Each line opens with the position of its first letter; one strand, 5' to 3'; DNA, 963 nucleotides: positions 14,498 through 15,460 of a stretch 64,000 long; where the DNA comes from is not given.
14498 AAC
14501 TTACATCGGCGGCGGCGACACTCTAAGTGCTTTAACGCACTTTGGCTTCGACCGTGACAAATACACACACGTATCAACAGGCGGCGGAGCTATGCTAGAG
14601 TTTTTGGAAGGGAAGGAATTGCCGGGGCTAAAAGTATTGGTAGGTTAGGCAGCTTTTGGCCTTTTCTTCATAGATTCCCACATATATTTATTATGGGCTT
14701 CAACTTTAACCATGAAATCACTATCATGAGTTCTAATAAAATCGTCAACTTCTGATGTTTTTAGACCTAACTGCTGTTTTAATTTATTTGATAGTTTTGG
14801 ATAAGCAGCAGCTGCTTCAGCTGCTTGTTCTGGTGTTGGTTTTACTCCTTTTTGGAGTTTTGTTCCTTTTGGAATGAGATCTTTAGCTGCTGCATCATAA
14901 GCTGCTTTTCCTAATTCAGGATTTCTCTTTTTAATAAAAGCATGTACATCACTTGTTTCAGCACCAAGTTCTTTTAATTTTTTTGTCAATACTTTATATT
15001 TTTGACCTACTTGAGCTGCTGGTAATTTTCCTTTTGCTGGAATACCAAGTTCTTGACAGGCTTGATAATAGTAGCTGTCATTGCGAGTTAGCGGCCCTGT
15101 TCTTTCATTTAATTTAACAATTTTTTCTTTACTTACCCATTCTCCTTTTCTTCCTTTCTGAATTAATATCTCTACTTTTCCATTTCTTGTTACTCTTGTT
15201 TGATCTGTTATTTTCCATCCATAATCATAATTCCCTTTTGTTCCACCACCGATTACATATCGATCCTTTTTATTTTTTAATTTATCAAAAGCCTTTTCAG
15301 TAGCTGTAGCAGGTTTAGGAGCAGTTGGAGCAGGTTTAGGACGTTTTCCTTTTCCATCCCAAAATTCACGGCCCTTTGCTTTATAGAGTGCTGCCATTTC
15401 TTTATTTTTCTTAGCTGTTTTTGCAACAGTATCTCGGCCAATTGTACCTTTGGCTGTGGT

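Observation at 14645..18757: Strong-promoter operon encoding a 104-aa helical protein and a 1240-aa lysine-rich, signal-less repeat protein next to the T4SS coupling-type ATPase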

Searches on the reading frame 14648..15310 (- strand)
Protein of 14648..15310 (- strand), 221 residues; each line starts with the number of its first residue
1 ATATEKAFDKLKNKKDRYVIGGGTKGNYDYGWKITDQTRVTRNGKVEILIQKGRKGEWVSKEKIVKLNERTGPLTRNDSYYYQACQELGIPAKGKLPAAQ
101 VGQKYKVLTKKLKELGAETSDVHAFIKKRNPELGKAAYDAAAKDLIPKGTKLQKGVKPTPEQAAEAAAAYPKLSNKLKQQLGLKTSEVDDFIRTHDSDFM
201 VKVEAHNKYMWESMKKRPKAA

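Call 74: predict_structure(alignment_id=A8)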
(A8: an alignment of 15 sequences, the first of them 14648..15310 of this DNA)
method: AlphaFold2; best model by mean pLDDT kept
length: 221 residues; sequences in the alignment: 15
mean_pLDDT: 86.7   pTM: 0.74
mean pLDDT of the five models: 86.7, 84.0, 83.4, 83.1, 82.6
residues with pLDDT >= 90: 82; 70-90: 129; 50-70: 10; < 50: 0
segments of 3 or more residues with pLDDT < 50: none
pLDDT, mean of each block of 10 residues (from residue 1): 85 74 76 87 87 88 87 83 92 90 93 86 90 90 77 85 91 90 87 88 92 90 69
secondary structure, 60 per line:
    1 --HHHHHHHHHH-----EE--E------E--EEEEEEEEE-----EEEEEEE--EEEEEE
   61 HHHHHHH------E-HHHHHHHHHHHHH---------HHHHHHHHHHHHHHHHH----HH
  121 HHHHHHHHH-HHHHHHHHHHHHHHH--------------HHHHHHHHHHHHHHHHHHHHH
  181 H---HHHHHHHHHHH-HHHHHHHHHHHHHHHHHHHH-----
elements in order: H3-12 E32-40 E46-52 E55-60 H61-67 H76-88 H98-114 H119-129 H131-145 H160-181 H185-195 H197-216
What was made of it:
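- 14648..15310 (-): C-terminal folded domain (aa 1020-1240): one small beta-barrel module (aa 1025-1092) followed by a helical bundle made of two copies of a helical module. AlphaFold2 gives pLDDT 86.7 and pTM 0.74 (call 74).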

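Call 77: fold_search(model_id=the predicted structure, library=pdb)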
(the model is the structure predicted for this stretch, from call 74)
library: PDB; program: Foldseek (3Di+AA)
matches with E <= 10: 179; with E <= 0.001: 0
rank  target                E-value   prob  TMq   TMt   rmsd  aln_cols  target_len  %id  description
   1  3ui2_A                4.5e-01  0.12  0.15  0.14  12.8       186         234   14  Crystal structure of the cpSRP54 tail bound to cpSRP43 (released 2012-01-11)
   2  7udk_A                8.0e-01  0.20  0.23  0.27   9.5       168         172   11  Crystal structure of designed helical repeat protein RPB_LRP2_R4 bound to LRPx4 peptide (released 2023-03-22)
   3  4hae                  8.5e-01  0.69  0.16  0.44   2.7        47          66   26  Crystal structure of the CDYL2-chromodomain (released 2012-10-10)
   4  8hvr_H                9.4e-01  0.08  0.15  0.20  15.4       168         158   12  Cryo-EM structure of AfsR-dependent transcription activation complex with afsS promoter (released 2023-12-27)
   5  8f0w_A                9.9e-01  0.63  0.17  0.29   6.4        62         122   18  Tudor Domain of Tumor suppressor p53BP1 with MFP-5956 (released 2023-01-18)
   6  6rzq_A                1.0e+00  0.16  0.14  0.09  14.4       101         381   16  Plasmodium falciparum Hsp70-x chaperone nucleotide binding domain - ANP-PnP bound state (released 2019-10-02)
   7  5jjz_A                1.1e+00  0.57  0.15  0.46   2.8        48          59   27  Chromo domain of human Chromodomain Protein, Y-Like 2 (released 2016-05-25)
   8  5mkr                  1.1e+00  0.09  0.12  0.08  14.8       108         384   10  HSP72-NBD bound to compound TCI 8 - Tyr15 in up-conformation (released 2017-03-01)
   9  6rzq_B                1.2e+00  0.14  0.14  0.09  14.6       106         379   14  Plasmodium falciparum Hsp70-x chaperone nucleotide binding domain - ANP-PnP bound state (released 2019-10-02)
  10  6mxz_G                1.2e+00  0.51  0.17  0.29   6.3        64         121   19  Structure of 53BP1 Tudor domains in complex with small molecule UNC3474 (released 2019-11-27)
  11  6s02_A                1.2e+00  0.16  0.15  0.09  14.7       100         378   14  Plasmodium falciparum Hsp70-x chaperone nucleotide binding domain - ADP bound state (released 2019-10-02)
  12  6my0_A                1.4e+00  0.51  0.17  0.29   6.9        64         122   19  Structure of 53BP1 Tandem Tudor domains with E1549P and D1550N mutations (released 2019-11-27)
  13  8swj_B                1.4e+00  0.38  0.16  0.27   7.0        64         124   19  Co-crystal structure of 53BP1 tandem Tudor domains in complex with UNC8531 (released 2023-08-02)
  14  6upt_B                1.4e+00  0.30  0.16  0.27   7.0        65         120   22  Tudor Domain of Tumor suppressor p53BP1 with MFP-2706 (released 2019-11-20)
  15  7nqr_B                1.5e+00  0.13  0.14  0.09  14.5       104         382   13  Plasmodium falciparum Hsp70-x chaperone nucleotide binding domain in complex with Z287256168 (released 2021-03-10)
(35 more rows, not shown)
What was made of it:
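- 14648..15310 (-): The beta part aligns locally with chromodomain/Tudor barrels (rmsd 2.7-3.3 A over ~45 residues, prob 0.5-0.7, E > 0.4; call 77).
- It has a chromo/Tudor-like barrel (call 77).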

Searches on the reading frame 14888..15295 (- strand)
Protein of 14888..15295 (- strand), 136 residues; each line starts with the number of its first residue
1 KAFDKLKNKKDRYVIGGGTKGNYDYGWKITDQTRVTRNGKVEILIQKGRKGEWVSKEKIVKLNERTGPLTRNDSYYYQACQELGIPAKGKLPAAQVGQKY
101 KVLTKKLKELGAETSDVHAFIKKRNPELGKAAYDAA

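Call 64: find_homologous_proteins(query=window:14888-15295:-, max_evalue=0.01)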
Query window:14888-15295:-: 21 candidates shared short words with the query, none scored E <= 0.01.
